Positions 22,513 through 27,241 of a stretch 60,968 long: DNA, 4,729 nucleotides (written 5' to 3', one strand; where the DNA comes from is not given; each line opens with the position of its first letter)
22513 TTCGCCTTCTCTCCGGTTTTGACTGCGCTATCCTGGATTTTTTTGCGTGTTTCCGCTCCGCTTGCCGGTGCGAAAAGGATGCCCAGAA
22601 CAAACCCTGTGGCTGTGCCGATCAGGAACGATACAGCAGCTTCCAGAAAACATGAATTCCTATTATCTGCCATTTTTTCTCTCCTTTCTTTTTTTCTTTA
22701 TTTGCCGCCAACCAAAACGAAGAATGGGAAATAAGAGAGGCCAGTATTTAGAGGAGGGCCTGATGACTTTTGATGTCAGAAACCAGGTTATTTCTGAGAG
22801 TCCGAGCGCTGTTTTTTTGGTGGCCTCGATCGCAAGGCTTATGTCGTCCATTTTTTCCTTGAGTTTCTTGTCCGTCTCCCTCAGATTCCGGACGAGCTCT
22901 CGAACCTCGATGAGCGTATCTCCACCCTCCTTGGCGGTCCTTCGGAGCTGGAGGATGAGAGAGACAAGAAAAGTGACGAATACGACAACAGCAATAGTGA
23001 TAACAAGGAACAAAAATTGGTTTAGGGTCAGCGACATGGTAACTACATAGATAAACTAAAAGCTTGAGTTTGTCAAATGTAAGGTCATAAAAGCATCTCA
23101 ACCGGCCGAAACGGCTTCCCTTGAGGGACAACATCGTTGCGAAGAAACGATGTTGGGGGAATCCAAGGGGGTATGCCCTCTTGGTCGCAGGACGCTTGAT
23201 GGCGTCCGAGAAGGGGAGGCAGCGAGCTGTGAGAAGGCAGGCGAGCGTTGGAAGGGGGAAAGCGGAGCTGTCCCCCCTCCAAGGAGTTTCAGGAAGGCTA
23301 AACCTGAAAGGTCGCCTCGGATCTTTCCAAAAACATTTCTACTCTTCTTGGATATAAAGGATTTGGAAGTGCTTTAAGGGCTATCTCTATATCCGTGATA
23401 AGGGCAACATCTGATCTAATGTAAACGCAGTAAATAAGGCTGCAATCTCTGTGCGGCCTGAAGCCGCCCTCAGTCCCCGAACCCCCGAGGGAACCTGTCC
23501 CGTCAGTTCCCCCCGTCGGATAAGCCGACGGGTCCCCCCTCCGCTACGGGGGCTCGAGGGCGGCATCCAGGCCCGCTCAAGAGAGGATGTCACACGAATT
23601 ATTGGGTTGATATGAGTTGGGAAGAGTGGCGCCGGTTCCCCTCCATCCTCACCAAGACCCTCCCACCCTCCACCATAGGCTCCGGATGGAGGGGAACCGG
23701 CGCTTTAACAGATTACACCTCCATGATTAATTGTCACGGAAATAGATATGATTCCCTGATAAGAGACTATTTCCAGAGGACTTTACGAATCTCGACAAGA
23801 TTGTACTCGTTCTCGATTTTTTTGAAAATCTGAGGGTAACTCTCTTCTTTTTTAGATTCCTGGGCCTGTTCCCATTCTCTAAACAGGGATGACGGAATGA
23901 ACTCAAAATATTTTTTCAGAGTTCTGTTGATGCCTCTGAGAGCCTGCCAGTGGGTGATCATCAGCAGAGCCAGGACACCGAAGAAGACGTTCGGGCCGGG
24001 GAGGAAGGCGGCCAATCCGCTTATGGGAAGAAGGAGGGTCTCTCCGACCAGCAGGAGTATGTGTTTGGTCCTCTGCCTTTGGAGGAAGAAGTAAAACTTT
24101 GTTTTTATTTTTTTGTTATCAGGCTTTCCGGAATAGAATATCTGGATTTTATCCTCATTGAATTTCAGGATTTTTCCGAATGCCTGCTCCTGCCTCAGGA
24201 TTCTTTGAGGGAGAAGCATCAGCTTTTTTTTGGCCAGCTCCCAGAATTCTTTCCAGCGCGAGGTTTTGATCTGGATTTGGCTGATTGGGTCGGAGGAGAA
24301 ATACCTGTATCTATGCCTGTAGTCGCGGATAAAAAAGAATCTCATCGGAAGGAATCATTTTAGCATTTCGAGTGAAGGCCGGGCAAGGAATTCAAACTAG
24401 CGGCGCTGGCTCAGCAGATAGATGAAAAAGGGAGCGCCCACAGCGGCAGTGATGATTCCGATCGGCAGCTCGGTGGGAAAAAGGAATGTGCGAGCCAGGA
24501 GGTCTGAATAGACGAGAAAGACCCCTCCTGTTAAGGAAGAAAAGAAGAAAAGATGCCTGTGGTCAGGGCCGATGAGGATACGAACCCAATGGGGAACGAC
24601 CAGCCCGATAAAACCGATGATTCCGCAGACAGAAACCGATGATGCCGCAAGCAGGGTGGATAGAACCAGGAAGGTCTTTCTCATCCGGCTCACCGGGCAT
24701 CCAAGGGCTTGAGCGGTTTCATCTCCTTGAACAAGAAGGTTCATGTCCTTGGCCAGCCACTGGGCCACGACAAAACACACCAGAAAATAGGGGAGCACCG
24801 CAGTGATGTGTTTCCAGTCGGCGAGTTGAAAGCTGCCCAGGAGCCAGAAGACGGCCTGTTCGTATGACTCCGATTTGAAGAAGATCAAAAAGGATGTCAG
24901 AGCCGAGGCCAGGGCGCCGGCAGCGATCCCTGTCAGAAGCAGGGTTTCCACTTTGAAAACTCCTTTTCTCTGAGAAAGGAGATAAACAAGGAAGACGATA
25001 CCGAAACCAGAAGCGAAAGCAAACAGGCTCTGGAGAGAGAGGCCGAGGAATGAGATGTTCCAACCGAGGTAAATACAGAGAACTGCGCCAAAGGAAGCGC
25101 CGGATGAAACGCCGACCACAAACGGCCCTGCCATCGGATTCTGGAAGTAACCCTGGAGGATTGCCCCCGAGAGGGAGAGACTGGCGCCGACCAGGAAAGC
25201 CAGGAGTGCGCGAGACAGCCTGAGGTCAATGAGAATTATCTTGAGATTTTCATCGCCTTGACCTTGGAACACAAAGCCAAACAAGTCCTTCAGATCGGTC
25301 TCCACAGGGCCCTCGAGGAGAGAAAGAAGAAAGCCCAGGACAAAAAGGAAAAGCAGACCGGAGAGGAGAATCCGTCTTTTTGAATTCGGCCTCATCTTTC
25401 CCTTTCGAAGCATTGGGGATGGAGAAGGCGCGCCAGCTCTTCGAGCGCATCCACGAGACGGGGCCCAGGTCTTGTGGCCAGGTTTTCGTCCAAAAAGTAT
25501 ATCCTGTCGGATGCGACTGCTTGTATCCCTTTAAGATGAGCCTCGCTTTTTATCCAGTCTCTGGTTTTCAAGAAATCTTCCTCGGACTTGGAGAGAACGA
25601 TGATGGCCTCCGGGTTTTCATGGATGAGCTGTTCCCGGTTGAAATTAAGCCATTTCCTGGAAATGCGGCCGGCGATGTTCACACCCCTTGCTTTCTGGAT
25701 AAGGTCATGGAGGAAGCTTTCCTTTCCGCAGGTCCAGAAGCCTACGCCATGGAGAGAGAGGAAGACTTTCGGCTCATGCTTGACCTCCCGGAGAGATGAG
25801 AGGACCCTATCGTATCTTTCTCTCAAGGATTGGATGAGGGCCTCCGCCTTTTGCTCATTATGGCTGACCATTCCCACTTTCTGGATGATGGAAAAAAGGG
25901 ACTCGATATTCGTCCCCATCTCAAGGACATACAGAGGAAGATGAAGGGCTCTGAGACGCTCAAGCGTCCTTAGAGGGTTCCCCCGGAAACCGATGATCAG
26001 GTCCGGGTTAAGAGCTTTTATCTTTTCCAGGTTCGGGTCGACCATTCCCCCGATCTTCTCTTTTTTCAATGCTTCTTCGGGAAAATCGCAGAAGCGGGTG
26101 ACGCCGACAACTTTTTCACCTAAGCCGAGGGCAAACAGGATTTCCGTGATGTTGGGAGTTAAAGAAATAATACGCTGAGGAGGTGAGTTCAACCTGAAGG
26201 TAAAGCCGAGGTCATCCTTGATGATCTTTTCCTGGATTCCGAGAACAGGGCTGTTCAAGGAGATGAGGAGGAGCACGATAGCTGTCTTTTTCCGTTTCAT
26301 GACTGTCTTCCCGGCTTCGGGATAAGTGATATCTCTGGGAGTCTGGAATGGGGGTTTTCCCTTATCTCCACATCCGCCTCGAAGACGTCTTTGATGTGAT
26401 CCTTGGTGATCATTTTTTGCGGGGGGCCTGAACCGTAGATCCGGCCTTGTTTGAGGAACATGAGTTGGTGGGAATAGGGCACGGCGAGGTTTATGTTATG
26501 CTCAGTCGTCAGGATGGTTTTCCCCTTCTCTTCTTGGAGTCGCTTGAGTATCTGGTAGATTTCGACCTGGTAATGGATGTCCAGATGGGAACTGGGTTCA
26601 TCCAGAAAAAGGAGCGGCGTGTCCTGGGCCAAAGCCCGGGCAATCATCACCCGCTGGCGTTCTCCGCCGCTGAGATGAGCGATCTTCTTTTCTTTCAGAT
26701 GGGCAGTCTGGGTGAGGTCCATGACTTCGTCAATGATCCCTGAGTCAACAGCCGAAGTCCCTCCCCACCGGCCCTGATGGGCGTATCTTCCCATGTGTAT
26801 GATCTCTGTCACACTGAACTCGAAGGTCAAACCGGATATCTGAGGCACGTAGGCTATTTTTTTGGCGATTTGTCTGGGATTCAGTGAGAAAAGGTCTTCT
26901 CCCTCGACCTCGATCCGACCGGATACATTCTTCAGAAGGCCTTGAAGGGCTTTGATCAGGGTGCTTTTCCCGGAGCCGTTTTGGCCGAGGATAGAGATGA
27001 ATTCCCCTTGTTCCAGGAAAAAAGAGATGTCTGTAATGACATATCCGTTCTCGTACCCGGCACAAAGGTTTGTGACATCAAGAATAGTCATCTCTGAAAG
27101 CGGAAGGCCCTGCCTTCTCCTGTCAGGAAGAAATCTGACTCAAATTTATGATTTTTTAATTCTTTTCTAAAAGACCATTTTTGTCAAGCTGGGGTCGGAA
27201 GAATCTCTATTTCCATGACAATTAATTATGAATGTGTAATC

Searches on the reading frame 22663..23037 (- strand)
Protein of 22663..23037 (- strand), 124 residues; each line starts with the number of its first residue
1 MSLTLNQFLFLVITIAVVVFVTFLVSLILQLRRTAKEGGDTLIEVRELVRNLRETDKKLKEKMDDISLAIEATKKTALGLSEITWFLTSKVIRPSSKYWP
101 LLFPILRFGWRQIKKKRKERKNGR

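Call 48: search_protein_families(library=pfam, proteins=[window:22663-23037:-])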
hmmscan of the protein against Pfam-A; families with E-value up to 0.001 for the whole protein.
window:22663-23037:- (124 aa): 2 families
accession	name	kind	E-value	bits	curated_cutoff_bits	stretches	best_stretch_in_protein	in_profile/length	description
PF08395.17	7tm_7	-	1.8e-05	24.7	26.6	1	5-92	266-353/370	7tm Chemosensory receptor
PF08496.15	Peptidase_S49_N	-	0.00013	22.5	27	1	7-67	6-65/147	Peptidase family S49 N-terminal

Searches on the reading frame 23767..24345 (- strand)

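Call 48: search_protein_families(library=pfam, proteins=[window:23767-24345:-])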
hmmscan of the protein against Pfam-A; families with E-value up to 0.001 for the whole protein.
window:23767-24345:- (192 aa): 1 family
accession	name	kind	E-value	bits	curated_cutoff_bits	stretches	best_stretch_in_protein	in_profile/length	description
PF10173.14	Mit_KHE1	-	1.8e-05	25.5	22.5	1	54-141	94-183/188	Mitochondrial K+-H+ exchange-related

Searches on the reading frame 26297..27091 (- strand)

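Call 48: search_protein_families(library=pfam, proteins=[window:26297-27091:-])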
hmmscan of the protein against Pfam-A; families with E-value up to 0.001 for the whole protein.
window:26297-27091:- (264 aa): 6 families
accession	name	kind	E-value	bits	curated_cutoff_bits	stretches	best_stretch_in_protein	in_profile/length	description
PF00005.33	ABC_tran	-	3e-32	112.5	25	1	20-167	2-136/137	ABC transporter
PF13304.12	AAA_21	-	1.2e-13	52.2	27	2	153-196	252-297/304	AAA domain, putative AbiEii toxin, Type IV TA system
PF02463.25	SMC_N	-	1.1e-09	38.5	40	1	29-196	24-197/220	RecF/RecN/SMC N terminal domain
PF13476.12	AAA_23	-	6.9e-06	27.3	27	1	22-150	15-114/201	AAA domain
PF13555.12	AAA_29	-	1.5e-05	25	27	1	29-54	23-47/61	P-loop containing region of AAA domain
PF13175.12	AAA_15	-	6.7e-05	23.1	32.1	0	31-68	25-66/374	AAA ATPase domain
